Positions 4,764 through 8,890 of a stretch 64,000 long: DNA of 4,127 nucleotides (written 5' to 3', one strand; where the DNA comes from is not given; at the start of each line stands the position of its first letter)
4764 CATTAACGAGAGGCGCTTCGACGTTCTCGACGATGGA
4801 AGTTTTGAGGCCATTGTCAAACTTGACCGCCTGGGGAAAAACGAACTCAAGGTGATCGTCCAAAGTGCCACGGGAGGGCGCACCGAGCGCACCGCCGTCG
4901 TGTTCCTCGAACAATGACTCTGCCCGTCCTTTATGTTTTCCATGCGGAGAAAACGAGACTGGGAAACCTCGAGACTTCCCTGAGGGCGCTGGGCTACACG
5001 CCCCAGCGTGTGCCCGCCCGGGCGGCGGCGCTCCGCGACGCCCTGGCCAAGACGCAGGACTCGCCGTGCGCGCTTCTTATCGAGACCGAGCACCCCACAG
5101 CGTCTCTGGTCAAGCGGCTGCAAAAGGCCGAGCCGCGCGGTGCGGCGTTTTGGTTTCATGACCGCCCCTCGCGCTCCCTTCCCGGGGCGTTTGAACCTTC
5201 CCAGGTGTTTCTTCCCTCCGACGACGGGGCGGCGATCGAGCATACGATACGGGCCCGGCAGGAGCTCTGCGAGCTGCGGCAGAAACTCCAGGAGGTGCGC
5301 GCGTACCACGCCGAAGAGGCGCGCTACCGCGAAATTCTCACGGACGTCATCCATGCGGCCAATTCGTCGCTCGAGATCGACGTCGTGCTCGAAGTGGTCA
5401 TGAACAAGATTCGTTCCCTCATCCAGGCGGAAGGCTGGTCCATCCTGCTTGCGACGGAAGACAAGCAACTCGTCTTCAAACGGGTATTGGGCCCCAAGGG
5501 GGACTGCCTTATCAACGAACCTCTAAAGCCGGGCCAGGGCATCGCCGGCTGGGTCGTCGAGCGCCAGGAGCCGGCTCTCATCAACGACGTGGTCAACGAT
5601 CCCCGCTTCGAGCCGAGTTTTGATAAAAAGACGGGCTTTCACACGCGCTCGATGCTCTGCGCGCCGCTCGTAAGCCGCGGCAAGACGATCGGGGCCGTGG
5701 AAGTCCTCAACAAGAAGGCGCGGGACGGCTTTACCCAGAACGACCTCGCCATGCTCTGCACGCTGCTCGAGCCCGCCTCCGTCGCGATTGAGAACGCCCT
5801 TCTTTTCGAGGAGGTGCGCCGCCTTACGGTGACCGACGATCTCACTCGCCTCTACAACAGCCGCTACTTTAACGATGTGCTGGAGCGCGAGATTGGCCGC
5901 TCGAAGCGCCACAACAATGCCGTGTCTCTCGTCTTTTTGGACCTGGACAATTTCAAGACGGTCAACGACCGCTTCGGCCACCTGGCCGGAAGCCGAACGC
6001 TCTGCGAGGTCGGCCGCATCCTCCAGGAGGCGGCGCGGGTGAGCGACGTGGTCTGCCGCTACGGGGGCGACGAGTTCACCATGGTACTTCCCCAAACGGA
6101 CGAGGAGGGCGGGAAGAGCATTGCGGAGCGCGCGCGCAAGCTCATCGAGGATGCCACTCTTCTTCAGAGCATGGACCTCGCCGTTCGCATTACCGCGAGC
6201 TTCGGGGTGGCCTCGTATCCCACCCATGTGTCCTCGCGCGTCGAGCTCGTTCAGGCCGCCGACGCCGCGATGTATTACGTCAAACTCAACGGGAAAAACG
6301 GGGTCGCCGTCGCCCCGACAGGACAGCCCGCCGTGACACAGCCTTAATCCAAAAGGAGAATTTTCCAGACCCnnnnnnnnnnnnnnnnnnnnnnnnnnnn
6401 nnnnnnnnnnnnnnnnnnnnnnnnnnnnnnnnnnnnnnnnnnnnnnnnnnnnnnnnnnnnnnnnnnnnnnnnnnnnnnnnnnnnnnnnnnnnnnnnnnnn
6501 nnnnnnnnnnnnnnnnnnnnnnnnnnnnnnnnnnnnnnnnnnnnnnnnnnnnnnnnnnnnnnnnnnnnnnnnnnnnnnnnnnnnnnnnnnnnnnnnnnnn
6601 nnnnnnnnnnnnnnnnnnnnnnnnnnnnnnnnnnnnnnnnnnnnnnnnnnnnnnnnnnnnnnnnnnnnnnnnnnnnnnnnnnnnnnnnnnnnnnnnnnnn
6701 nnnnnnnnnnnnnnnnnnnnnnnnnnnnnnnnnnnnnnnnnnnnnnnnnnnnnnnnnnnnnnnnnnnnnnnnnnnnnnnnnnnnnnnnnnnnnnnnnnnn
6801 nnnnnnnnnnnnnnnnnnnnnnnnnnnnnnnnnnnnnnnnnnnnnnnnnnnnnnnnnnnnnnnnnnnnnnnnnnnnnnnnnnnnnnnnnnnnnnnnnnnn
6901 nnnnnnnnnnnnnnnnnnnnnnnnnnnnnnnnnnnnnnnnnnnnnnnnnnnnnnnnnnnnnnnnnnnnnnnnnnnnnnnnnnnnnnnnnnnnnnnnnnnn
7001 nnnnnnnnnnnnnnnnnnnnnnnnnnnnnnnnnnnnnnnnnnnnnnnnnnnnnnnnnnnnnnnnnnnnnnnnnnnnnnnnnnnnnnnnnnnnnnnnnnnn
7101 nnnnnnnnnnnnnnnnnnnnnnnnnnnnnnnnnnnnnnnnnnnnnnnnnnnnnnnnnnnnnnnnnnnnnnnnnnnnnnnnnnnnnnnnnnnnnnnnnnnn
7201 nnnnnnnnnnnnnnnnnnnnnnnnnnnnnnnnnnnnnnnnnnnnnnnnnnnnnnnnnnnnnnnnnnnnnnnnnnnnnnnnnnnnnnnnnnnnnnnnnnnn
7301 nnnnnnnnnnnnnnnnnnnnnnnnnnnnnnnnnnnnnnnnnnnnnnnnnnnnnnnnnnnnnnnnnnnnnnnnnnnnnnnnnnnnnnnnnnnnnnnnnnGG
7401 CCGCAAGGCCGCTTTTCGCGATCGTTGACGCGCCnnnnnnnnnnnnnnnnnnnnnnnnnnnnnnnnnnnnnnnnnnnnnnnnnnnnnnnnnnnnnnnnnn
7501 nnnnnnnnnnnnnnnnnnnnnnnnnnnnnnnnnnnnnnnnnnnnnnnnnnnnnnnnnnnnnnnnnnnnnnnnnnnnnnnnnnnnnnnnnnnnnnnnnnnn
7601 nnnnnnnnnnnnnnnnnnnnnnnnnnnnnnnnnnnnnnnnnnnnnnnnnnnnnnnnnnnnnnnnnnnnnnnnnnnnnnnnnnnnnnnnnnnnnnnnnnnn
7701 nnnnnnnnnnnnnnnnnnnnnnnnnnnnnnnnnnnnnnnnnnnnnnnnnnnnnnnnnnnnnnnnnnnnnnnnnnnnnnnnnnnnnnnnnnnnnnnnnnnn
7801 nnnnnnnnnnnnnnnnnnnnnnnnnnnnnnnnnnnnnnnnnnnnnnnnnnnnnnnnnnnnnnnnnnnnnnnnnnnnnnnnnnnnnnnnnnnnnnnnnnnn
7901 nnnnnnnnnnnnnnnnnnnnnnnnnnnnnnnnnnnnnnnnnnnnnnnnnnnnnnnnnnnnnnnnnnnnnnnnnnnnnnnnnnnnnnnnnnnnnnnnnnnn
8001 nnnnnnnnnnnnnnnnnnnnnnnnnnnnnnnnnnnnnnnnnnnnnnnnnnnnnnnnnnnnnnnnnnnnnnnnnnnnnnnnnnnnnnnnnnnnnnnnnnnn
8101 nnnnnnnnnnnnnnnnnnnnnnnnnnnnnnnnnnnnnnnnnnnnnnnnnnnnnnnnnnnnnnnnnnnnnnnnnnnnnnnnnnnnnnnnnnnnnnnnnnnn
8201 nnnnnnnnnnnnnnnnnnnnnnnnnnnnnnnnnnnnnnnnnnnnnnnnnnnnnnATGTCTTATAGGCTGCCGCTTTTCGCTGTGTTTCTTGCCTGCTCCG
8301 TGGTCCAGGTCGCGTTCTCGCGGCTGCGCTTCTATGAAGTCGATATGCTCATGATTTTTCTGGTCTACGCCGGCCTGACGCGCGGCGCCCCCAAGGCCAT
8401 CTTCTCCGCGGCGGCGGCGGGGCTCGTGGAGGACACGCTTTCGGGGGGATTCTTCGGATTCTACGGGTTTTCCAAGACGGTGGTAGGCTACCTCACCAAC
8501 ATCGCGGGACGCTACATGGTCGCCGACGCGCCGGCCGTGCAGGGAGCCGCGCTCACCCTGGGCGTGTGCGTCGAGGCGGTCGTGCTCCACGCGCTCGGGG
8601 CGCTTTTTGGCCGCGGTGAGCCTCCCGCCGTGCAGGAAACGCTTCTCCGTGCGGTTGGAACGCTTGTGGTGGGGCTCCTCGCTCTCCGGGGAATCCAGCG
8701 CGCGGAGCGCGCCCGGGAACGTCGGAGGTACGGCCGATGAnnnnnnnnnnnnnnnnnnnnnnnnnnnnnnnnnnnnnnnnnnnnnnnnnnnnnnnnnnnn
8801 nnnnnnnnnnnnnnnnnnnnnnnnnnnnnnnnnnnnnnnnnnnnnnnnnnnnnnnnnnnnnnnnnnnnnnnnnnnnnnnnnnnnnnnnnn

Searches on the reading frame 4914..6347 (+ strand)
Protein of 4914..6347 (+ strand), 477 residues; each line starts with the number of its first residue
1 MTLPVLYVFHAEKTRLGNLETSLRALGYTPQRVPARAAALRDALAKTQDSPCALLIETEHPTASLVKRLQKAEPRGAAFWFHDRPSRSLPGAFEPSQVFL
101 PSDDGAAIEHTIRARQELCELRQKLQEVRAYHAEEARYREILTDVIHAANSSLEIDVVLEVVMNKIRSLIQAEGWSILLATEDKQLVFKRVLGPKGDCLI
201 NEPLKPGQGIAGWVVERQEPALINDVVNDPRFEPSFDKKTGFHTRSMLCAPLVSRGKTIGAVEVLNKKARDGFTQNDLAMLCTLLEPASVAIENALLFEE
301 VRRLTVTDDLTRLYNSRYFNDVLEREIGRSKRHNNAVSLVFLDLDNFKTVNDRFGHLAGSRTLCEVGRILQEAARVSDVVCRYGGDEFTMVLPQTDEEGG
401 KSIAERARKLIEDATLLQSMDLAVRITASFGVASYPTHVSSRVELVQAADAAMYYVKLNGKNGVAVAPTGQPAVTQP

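Call 48: search_protein_families(library=pfam, proteins=[window:4914-6347:+], max_evalue=0.00001)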
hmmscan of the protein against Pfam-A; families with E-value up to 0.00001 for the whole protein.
window:4914-6347:+ (477 aa): 4 families
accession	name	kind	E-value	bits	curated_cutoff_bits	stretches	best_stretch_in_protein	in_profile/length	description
PF00990.26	GGDEF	-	1.6e-44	152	23.8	1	306-462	2-160/161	Diguanylate cyclase, GGDEF domain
PF01590.32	GAF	-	2.8e-17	63.9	22.4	1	155-292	2-133/133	GAF domain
PF13185.12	GAF_2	-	3.6e-16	60.1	28.6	1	153-293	2-136/136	GAF domain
PF13492.12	GAF_3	-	8.4e-10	39.6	27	1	155-294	2-129/129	GAF domain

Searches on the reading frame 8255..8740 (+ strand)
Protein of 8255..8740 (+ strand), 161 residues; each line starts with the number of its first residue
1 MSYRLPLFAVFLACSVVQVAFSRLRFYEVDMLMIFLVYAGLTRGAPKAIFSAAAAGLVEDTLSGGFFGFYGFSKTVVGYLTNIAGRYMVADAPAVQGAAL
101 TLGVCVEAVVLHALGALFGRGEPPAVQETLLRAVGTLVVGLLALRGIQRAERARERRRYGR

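Call 48: search_protein_families(library=pfam, proteins=[window:8255-8740:+], max_evalue=0.00001)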
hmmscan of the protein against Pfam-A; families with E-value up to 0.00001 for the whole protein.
window:8255-8740:+ (161 aa): 1 family
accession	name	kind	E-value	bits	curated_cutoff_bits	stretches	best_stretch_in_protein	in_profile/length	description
PF04093.17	MreD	-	3.8e-07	30.8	24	1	7-95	13-98/158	rod shape-determining protein MreD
